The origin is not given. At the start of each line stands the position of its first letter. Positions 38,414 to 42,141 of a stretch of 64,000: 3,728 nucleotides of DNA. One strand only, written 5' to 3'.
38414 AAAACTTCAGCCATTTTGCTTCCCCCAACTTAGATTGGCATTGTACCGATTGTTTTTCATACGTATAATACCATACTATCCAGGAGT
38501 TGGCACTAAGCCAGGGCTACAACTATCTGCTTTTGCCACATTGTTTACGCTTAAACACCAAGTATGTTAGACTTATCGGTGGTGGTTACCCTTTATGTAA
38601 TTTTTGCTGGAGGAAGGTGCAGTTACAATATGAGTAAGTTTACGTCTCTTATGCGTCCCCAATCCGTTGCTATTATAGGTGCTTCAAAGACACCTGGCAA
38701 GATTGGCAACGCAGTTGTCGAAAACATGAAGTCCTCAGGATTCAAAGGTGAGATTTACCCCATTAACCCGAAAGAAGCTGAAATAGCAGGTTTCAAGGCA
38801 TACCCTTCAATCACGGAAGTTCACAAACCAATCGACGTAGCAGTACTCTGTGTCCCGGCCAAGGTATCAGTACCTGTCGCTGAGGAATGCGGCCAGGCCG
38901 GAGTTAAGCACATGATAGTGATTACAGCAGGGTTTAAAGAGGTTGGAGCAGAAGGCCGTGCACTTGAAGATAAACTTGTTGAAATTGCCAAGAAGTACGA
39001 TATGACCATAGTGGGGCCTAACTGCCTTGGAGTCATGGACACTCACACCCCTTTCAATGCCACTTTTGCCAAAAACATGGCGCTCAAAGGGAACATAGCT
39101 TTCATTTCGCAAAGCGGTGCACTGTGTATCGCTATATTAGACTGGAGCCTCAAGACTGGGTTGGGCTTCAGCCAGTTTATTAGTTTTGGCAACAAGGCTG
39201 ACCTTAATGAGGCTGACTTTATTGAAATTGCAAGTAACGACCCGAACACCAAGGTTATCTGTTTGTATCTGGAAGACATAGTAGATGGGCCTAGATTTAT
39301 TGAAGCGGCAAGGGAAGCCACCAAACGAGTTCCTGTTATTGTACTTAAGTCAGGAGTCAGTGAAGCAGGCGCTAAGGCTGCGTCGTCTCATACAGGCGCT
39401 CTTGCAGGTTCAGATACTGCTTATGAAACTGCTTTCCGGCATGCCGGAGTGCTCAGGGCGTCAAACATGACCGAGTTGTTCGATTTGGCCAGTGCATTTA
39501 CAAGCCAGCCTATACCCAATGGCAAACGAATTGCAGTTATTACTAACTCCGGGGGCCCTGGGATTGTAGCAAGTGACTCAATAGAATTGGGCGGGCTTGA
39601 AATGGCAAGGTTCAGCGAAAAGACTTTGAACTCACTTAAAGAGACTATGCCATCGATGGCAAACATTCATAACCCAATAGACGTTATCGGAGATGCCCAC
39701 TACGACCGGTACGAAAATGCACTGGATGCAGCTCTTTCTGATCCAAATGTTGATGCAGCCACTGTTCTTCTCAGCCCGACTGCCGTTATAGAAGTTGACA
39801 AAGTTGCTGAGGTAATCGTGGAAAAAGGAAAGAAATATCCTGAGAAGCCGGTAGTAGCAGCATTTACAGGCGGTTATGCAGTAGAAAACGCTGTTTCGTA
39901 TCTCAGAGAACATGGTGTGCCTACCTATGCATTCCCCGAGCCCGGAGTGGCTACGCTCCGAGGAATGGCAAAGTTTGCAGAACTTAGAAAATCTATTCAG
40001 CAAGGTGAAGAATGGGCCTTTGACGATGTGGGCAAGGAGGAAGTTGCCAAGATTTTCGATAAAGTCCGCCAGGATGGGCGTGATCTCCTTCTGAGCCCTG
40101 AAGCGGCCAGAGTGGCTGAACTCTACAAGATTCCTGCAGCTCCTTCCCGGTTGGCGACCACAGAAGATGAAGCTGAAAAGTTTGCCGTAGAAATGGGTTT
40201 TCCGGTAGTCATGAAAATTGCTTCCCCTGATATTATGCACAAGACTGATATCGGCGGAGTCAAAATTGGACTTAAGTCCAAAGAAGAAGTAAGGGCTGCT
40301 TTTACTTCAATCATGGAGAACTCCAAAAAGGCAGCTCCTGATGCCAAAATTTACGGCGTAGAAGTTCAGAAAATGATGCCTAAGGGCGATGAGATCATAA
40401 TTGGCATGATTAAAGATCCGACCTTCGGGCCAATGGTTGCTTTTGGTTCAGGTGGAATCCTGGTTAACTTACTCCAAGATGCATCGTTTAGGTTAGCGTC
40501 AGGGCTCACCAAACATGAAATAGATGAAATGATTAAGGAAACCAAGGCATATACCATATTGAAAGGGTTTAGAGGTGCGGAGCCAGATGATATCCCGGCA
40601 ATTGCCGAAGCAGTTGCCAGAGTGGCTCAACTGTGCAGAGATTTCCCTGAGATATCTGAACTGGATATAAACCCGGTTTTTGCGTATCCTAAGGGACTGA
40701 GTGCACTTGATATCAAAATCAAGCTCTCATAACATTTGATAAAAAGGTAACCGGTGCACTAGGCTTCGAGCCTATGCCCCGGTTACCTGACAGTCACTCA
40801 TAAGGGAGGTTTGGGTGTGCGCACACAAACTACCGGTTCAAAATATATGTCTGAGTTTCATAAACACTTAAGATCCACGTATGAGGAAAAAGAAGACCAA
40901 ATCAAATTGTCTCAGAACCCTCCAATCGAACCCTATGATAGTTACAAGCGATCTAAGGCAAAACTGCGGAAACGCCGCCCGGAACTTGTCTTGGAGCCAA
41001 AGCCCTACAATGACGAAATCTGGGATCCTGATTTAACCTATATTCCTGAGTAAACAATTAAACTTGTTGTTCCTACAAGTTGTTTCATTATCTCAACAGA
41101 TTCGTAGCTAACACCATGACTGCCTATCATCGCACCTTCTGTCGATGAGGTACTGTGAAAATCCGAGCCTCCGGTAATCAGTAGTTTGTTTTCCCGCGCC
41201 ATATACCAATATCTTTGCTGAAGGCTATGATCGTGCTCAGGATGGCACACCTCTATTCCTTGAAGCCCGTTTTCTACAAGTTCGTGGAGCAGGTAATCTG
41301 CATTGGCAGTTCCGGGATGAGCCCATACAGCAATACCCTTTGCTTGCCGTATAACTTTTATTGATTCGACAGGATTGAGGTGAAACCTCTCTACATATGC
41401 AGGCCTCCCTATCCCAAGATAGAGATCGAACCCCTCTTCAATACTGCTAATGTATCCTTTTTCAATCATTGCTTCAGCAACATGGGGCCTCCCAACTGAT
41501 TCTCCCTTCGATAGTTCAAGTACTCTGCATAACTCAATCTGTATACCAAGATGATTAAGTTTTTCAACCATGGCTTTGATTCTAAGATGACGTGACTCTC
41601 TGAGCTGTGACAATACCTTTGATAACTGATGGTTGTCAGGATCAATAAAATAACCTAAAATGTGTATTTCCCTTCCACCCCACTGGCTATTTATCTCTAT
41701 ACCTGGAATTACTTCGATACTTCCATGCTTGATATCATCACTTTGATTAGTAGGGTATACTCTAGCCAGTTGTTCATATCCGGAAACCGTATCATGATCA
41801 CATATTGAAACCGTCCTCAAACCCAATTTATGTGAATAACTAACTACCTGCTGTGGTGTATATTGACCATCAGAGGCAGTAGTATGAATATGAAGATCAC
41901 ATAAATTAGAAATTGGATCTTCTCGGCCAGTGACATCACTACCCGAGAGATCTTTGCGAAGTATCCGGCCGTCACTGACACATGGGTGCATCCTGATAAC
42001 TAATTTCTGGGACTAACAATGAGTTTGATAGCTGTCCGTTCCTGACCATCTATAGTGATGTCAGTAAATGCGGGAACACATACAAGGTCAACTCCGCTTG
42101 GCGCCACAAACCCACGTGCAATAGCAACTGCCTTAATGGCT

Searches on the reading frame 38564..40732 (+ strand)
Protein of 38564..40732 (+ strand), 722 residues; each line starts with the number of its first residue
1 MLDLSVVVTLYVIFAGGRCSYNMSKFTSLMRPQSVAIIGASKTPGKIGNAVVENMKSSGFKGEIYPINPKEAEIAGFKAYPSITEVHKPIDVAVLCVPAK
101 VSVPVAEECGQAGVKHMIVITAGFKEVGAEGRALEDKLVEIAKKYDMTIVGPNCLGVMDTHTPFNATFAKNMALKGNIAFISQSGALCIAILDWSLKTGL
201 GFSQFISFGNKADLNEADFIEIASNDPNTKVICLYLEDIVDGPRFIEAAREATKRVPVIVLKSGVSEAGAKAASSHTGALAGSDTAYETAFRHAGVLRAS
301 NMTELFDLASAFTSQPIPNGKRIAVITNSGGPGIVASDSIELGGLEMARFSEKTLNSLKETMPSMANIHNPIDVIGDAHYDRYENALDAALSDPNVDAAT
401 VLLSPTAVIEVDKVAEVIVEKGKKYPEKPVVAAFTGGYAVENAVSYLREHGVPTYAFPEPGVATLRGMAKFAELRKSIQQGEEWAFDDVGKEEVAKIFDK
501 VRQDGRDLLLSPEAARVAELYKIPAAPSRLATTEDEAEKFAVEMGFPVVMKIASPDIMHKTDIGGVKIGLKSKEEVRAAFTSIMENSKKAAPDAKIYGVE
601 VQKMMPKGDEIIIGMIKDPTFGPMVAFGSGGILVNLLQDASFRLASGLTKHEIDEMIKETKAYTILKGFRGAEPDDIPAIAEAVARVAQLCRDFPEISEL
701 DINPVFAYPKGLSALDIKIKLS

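Call 32: search_protein_families(library=pfam, proteins=[window:38564-40732:+], max_evalue=0.00001)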
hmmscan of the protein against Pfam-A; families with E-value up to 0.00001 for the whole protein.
window:38564-40732:+ (722 aa): 6 families
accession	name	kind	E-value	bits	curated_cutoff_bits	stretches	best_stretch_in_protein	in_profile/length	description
PF13549.11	ATP-grasp_5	-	2.2e-82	276.2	27.6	1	501-721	2-221/221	ATP-grasp domain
PF13607.11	Succ_CoA_lig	-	1.5e-56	190.4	27.4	1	175-312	1-138/138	Succinyl-CoA ligase like flavodoxin domain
PF13380.12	CoA_binding_2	-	4.7e-27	95.2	22.8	1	34-158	2-114/116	CoA binding domain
PF02629.25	CoA_binding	-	6.7e-16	59.3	22.3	1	32-123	3-97/97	CoA binding domain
PF19045.5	Ligase_CoA_2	-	1.6e-14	54.7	23.7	1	324-467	2-150/162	Ligase-CoA domain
PF00549.24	Ligase_CoA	-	2.7e-06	28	24.5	0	181-282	1-109/128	CoA-ligase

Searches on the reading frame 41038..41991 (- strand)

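Call 50: search_protein_families(library=pfam, proteins=[window:41038-41991:-], max_evalue=0.00001)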
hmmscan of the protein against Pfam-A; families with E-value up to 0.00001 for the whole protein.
window:41038-41991:- (317 aa): 1 family
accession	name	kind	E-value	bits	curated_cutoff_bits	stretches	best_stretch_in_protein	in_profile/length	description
PF02811.25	PHP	-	5.4e-07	30.5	26.4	1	32-106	1-67/164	PHP domain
